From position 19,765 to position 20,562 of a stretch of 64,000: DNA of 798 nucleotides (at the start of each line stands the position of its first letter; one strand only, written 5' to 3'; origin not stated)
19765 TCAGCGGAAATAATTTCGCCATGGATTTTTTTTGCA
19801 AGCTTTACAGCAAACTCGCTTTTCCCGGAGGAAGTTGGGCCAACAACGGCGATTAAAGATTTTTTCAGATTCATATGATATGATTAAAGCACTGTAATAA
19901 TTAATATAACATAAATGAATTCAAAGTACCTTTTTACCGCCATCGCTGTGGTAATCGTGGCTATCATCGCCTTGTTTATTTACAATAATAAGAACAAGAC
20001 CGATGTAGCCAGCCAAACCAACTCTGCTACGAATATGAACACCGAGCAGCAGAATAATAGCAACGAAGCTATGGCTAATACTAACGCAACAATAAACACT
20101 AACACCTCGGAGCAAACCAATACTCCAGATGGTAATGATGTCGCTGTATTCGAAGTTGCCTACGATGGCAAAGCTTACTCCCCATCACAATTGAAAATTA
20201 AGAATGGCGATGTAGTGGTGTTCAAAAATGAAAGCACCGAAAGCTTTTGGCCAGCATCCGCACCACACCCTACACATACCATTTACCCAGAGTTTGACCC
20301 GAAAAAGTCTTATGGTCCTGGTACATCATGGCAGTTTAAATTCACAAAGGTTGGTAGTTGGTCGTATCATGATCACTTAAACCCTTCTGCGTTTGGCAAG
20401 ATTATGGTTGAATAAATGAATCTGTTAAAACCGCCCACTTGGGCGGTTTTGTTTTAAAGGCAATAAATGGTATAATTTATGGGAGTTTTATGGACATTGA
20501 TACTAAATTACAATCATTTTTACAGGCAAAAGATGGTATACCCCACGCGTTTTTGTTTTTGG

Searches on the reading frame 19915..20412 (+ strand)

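Call 46: search_protein_families(library=pfam, proteins=[window:19915-20412:+], max_evalue=0.01)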
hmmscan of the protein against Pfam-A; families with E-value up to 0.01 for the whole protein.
window:19915-20412:+ (166 aa): 3 families
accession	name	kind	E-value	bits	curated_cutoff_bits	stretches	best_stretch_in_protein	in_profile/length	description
PF13473.12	Cupredoxin_1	-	4.2e-05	23.9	27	1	74-165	18-104/104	Cupredoxin-like domain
PF10717.14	ODV-E18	-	0.0028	17.9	28.1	0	6-64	26-84/87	Occlusion-derived virus envelope protein ODV-E18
PF01733.24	Nucleoside_tran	-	0.0071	16.2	29.8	1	4-67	64-125/309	Nucleoside transporter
